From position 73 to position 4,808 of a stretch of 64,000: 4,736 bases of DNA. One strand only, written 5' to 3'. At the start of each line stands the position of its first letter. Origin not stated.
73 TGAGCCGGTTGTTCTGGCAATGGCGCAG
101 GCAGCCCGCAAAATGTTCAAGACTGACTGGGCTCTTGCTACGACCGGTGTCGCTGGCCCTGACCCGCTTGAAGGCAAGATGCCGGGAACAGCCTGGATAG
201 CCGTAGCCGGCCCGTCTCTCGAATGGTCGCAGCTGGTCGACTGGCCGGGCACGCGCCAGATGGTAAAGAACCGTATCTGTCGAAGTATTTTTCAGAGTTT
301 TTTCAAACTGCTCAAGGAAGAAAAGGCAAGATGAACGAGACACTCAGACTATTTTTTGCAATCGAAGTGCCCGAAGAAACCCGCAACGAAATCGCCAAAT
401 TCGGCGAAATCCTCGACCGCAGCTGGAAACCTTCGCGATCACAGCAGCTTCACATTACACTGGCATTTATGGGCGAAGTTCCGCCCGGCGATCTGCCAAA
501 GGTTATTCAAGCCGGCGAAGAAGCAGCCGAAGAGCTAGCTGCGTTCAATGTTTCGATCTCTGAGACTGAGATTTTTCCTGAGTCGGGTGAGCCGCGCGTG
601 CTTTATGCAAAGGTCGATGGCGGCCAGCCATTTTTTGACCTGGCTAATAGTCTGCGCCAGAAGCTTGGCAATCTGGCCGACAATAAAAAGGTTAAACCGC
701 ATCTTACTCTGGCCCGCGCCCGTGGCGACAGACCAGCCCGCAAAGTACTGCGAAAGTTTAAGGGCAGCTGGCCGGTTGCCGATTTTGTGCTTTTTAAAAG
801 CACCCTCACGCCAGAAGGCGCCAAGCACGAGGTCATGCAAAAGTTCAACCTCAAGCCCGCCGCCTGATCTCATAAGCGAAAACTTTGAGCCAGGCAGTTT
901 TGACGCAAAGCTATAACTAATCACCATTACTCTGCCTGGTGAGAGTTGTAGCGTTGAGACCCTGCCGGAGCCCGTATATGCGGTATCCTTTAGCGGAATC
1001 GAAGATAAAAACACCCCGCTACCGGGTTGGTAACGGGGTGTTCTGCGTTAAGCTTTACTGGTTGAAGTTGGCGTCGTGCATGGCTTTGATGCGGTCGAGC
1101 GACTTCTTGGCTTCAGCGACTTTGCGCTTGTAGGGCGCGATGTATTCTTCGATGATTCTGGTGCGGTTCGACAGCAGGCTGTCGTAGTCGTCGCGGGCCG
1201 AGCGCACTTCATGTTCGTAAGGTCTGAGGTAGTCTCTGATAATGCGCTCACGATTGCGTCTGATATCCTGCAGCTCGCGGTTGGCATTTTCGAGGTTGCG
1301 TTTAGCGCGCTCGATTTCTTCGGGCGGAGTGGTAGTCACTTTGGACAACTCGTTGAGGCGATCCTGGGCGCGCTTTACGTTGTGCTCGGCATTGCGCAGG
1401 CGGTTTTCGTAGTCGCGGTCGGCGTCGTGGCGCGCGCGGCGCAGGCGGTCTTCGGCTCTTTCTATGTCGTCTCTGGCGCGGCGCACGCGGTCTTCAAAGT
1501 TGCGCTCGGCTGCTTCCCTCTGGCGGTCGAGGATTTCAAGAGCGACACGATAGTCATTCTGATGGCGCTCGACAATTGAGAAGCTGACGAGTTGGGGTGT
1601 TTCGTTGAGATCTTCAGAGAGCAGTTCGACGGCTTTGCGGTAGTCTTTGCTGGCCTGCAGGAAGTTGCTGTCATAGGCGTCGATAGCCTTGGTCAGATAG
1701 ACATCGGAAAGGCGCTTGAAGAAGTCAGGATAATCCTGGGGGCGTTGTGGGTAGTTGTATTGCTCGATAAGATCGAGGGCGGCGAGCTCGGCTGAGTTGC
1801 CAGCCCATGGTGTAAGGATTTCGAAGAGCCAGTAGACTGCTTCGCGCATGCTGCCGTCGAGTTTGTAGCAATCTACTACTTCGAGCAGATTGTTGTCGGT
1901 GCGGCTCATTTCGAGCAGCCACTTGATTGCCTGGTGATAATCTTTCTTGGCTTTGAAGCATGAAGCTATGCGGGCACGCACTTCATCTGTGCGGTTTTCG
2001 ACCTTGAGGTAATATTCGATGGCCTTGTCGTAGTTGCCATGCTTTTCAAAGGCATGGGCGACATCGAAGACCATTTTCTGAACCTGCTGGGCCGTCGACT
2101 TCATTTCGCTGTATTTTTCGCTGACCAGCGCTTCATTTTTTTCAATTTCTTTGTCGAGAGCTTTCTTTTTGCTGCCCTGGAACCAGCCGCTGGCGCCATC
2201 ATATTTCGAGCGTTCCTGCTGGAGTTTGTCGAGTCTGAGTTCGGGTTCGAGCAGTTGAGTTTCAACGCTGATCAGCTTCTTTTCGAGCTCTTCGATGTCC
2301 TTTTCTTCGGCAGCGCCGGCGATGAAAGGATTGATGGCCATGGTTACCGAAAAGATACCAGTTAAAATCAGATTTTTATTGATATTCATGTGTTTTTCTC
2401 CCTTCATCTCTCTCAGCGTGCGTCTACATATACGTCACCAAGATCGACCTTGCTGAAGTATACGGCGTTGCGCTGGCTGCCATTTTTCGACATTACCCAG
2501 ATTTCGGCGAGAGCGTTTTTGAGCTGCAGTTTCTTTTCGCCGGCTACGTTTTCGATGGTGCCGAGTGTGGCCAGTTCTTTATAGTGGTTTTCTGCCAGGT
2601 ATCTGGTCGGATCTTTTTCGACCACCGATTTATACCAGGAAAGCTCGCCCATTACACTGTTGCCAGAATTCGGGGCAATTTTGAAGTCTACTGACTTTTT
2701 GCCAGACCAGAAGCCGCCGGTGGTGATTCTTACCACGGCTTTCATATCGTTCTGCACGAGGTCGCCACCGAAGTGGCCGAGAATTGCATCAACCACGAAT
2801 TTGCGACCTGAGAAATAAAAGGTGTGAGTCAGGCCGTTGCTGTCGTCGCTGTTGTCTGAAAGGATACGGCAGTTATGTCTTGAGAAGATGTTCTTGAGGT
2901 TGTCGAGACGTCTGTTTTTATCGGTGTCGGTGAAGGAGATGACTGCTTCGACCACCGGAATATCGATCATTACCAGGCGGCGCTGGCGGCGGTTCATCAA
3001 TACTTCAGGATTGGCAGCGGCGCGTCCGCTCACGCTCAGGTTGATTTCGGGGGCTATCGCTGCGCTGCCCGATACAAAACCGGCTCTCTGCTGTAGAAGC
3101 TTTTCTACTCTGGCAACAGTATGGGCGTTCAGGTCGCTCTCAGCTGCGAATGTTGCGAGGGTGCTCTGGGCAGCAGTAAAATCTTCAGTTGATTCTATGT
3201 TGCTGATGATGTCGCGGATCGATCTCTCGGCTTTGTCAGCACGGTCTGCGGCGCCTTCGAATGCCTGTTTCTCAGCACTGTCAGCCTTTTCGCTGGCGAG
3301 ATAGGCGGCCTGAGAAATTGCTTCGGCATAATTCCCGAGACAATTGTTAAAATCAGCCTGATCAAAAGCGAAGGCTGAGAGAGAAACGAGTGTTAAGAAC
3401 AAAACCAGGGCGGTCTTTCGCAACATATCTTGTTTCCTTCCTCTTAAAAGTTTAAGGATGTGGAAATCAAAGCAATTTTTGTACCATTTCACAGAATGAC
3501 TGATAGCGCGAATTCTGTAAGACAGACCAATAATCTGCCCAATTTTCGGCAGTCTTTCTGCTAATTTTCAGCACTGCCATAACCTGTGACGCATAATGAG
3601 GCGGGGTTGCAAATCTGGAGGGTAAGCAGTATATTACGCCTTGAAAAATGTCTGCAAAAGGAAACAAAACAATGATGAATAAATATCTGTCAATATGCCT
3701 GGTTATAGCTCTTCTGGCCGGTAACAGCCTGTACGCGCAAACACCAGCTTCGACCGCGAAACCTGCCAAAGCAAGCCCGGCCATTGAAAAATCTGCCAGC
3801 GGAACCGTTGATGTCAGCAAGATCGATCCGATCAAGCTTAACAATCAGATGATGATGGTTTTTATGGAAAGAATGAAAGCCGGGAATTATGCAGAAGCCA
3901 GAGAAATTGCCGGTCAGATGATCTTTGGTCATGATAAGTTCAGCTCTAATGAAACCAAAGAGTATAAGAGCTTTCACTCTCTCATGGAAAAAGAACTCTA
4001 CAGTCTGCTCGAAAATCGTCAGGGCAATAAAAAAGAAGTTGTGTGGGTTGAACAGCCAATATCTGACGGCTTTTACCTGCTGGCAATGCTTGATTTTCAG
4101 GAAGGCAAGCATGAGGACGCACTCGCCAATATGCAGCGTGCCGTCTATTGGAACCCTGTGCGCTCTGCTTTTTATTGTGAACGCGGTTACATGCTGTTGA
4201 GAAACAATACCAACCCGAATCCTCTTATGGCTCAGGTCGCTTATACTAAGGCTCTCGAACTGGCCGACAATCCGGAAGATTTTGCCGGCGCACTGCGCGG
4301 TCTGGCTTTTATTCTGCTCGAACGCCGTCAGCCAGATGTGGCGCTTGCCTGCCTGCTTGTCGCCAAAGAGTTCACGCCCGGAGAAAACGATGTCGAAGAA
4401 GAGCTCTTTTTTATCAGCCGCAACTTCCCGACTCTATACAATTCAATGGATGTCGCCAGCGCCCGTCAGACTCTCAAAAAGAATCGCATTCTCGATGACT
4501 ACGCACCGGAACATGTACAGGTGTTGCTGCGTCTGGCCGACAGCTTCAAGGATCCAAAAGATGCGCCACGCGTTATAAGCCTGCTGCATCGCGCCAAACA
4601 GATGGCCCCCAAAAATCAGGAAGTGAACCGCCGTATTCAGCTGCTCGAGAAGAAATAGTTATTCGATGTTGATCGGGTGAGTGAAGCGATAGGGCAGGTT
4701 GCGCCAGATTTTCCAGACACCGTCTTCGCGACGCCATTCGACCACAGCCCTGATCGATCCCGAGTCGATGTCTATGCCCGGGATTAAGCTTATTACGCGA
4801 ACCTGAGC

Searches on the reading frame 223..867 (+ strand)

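Call 70: search_protein_families(library=pfam, proteins=[window:223-867:+], max_evalue=0.000001)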
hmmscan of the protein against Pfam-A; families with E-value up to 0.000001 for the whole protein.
window:223-867:+ (214 aa): 2 families
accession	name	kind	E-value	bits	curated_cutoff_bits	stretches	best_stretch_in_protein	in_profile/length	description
PF02834.22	LigT_PEase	-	2e-19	70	23.3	1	47-128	1-87/87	LigT like Phosphoesterase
PF13563.12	2_5_RNA_ligase2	-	8e-16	58.9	27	1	69-188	19-138/152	2'-5' RNA ligase superfamily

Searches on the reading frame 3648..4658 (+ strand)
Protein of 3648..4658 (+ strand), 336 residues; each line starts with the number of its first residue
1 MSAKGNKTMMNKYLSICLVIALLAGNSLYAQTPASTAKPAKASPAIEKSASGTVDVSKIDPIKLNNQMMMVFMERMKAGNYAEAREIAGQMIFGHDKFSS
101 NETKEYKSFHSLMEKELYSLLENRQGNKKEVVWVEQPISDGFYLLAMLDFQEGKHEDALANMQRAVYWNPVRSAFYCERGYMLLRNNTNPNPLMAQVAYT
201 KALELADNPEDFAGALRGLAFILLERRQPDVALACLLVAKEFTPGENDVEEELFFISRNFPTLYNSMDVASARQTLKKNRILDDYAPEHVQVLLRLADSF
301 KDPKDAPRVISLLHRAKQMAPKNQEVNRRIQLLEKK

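Call 70: search_protein_families(library=pfam, proteins=[window:3648-4658:+], max_evalue=0.000001)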
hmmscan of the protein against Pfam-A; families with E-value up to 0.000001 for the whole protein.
window:3648-4658:+ (336 aa): 1 family
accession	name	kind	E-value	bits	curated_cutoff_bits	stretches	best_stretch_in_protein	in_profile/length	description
PF07719.23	TPR_2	-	5.6e-07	29.6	27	0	141-170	3-32/34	Tetratricopeptide repeat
